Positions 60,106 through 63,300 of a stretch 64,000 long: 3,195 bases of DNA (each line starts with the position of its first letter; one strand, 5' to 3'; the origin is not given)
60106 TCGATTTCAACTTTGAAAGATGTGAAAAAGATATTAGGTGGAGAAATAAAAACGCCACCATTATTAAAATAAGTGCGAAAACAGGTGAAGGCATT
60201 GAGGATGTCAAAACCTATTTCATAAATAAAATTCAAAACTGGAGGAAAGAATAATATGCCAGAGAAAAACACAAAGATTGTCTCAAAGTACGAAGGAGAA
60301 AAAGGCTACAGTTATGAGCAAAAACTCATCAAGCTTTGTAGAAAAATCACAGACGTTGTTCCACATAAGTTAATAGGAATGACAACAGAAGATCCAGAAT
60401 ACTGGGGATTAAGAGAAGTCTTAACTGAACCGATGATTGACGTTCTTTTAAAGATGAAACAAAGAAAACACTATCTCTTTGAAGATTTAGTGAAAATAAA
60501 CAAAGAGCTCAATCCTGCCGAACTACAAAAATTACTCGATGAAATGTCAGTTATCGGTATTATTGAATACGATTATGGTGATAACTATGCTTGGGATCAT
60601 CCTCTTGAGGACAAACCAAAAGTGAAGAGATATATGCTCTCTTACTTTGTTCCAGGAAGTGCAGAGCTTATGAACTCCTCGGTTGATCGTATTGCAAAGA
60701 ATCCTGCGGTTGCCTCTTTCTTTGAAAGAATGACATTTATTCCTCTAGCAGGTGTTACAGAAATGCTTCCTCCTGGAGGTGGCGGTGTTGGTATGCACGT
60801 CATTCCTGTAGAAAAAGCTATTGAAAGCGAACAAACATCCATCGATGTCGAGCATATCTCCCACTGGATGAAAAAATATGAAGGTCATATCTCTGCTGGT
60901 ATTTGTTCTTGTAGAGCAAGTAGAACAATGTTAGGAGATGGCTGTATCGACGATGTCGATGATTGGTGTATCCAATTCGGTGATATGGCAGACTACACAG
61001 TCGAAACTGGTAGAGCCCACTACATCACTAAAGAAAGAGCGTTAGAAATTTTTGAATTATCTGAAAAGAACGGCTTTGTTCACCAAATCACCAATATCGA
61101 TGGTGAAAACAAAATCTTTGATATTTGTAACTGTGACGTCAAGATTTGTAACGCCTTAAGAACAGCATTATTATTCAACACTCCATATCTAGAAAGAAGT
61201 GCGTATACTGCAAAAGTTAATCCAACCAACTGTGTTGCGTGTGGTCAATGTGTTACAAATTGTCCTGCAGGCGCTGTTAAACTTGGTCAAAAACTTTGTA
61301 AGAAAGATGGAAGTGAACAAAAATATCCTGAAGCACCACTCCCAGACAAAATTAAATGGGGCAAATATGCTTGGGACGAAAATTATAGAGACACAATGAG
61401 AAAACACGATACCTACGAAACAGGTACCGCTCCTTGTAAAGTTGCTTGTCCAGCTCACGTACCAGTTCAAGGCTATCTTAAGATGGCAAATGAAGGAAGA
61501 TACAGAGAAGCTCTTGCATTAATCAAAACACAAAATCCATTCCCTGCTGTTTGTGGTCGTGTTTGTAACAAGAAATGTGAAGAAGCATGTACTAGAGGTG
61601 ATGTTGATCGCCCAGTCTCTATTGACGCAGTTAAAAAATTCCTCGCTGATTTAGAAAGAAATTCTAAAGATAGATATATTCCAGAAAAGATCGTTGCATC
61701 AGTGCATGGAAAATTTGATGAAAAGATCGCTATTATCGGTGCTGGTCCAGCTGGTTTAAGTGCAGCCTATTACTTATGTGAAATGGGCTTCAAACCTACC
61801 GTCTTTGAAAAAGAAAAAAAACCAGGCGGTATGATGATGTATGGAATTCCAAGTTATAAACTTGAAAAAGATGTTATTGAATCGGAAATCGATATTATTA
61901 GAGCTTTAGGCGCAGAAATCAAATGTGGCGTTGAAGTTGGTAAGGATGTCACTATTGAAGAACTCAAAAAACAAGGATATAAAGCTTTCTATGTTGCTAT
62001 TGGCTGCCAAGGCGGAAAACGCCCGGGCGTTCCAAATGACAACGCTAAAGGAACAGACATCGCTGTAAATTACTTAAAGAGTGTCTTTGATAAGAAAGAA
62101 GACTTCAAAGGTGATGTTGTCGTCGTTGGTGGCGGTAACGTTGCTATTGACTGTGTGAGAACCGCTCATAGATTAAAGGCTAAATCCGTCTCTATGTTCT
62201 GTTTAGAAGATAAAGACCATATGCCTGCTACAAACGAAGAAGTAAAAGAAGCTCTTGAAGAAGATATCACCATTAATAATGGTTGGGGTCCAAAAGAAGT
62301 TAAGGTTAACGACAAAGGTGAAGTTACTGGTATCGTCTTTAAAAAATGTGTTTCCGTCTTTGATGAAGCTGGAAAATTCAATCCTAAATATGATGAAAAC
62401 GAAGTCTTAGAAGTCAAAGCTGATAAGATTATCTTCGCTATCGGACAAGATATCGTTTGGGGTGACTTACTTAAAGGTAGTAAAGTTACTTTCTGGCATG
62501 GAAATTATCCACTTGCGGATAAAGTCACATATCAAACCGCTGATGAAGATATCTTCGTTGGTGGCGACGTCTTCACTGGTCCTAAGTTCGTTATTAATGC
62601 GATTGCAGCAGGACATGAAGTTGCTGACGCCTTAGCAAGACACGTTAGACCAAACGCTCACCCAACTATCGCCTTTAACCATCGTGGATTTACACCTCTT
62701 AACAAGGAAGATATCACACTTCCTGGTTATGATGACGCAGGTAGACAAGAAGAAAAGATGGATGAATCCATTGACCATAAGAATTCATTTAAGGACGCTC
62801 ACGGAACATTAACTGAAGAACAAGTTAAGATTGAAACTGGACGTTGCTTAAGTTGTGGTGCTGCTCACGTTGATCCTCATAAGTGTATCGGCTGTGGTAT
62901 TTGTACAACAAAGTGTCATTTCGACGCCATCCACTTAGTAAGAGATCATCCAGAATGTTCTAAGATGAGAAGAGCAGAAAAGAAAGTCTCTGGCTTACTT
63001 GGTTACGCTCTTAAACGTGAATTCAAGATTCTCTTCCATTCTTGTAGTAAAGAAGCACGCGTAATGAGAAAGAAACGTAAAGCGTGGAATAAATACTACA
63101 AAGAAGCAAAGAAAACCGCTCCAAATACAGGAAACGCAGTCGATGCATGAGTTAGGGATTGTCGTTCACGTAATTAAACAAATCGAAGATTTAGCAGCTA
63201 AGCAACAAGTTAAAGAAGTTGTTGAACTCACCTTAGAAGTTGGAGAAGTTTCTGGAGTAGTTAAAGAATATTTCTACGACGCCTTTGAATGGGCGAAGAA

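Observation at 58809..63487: HypB / YgfK-like 964-aa flavo-FeS oxidoreductase / HypA operon with a divergent second HypB, and no [NiFe] hydrogenase genes in view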

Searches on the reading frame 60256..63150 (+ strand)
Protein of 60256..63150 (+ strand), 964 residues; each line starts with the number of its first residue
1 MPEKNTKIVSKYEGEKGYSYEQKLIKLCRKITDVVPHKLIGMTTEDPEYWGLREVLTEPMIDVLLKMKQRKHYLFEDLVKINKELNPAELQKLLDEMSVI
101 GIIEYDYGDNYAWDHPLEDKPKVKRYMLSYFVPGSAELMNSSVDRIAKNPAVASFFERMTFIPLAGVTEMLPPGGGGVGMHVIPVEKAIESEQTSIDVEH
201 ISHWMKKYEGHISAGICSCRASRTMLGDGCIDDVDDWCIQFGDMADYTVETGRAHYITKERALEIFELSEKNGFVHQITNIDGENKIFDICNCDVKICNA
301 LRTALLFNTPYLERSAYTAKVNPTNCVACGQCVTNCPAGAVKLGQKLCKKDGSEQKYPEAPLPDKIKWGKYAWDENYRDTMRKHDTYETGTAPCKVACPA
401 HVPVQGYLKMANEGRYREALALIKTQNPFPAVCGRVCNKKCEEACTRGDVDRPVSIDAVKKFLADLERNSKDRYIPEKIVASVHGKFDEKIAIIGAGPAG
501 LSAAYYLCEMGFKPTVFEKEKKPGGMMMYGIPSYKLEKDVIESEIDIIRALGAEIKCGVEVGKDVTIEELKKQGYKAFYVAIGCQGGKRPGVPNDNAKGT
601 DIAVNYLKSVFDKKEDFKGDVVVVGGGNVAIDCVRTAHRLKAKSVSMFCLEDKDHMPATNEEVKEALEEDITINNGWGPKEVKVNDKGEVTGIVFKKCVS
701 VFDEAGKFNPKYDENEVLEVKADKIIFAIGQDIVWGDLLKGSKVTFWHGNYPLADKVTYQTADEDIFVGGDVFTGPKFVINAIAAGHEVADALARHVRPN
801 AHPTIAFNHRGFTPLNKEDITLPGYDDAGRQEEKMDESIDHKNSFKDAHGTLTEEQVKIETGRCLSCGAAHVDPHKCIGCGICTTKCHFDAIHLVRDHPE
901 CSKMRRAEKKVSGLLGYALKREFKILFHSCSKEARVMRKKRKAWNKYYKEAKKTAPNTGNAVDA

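Call 3: search_protein_families(library=pfam, proteins=[window:60256-63150:+], max_evalue=0.01)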
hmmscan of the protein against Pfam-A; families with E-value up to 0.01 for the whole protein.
window:60256-63150:+ (964 aa): 25 families
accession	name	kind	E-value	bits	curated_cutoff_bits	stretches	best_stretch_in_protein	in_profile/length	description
PF07992.20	Pyr_redox_2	-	6.8e-24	85.2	26.1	1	490-786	2-291/291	Pyridine nucleotide-disulphide oxidoreductase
PF14691.11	Fer4_20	-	2.3e-21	76.2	25.8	1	391-470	29-111/113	Dihydroprymidine dehydrogenase domain II, 4Fe-4S cluster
PF00070.33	Pyr_redox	-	1.2e-11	45.3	22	2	621-696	2-80/82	Pyridine nucleotide-disulphide oxidoreductase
PF13738.12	Pyr_redox_3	-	2.1e-09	37.5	30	2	596-770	142-305/305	Pyridine nucleotide-disulphide oxidoreductase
PF13450.12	NAD_binding_8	-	3.2e-09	37.4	21.9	1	493-527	1-35/68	NAD(P)-binding Rossmann-like domain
PF12837.12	Fer4_6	-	2.7e-08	33.8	25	2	319-340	2-23/24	4Fe-4S binding domain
PF01946.23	Thi4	-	1.5e-07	31.4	26.2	1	488-530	17-60/235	Thi4 family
PF00037.32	Fer4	-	1.5e-07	31.3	21.1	2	320-341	2-23/24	4Fe-4S binding domain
PF01266.30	DAO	-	2.7e-06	27.6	27.9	1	490-525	1-37/353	FAD dependent oxidoreductase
PF01262.27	AlaDh_PNT_C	-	4.2e-06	26.8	23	0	481-521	21-61/214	Alanine dehydrogenase/PNT, C-terminal domain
PF05834.18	Lycopene_cycl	-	6.9e-05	22.5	23.4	0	620-691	1-76/380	Lycopene cyclase protein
PF13187.11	Fer4_9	-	0.00013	22.3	27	0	316-340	23-51/52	4Fe-4S dicluster domain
PF21799.2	MurD-like_N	-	0.00038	21.1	27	1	490-526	2-38/88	Mur ligase MurD-like, N-terminal domain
PF01494.25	FAD_binding_3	-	0.00047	19.9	22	1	490-522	3-35/349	FAD binding domain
PF03486.20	HI0933_like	-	0.0005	20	50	1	490-524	2-36/244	HI0933-like protein Rossmann domain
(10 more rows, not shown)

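Call 4: search_protein_families(library=ncbifam, proteins=[window:60256-63150:+], max_evalue=0.01)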
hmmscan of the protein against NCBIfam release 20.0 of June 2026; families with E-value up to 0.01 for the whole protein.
window:60256-63150:+ (964 aa): 94 families (the best 25 are shown)
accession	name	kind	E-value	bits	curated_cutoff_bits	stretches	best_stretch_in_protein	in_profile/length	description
NF009410.0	PRK12771.1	subfamily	5.1e-130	434.7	516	1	377-897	33-534/566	NAD(P)-binding protein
NF010590.0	PRK13984.1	equivalog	1.5e-102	343.7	946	1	393-798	197-607/611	putative oxidoreductase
NF009454.0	PRK12814.1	equivalog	5e-99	332.5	916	1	391-873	101-578/657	putative NADPH-dependent glutamate synthase small subunit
TIGR03315.1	Se_ygfK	equivalog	3.2e-79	266.5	835.3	1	385-869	438-888/1012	putative selenate reductase subunit YgfK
NF009414.0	PRK12778.1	equivalog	9.1e-77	258.9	1103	1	391-798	336-750/752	bifunctional dihydroorotate dehydrogenase B NAD binding subunit/NADPH-dependent glutamate synthase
TIGR01316.1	gltA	equivalog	1.3e-74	251.6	471.75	1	390-794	34-446/449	NADPH-dependent glutamate synthase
TIGR01318.1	gltD_gamma_fam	subfamily_domain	2.8e-74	250.4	482.95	1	386-796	42-464/467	glutamate synthase, small subunit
NF009408.0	PRK12769.1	equivalog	6.7e-68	229.4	1003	1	392-797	234-651/659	formate-dependent uric acid utilization protein AegA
TIGR01317.1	GOGAT_sm_gam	subfamily_domain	2.4e-59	201.5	447.7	1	387-796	45-477/485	glutamate synthase small subunit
NF009451.0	PRK12809.1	equivalog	1.1e-58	199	1154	1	387-792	212-629/639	formate-dependent uric acid utilization protein YgfT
NF009415.0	PRK12779.1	equivalog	1.4e-54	185.4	1519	1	390-797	206-626/944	putative bifunctional glutamate synthase subunit beta/2-polyprenylphenol hydroxylase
NF009413.0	PRK12775.1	equivalog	1.2e-52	178.9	1895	1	392-805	339-762/1006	putative trifunctional 2-polyprenylphenol hydroxylase/glutamate synthase subunit beta/ferritin domain-containing protein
NF009409.0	PRK12770.1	subfamily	5.2e-38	131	343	1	487-799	17-352/360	putative glutamate synthase subunit beta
NF045663.1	diclust_near_Sec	equivalog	9.3e-35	119.9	530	1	391-621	17-228/759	pyridine nucleotide-disulfide oxidoreductase/dicluster-binding protein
NF045599.1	bili_reduct_long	exception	3.3e-17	62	750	1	486-731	379-599/641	bilirubin reductase, long form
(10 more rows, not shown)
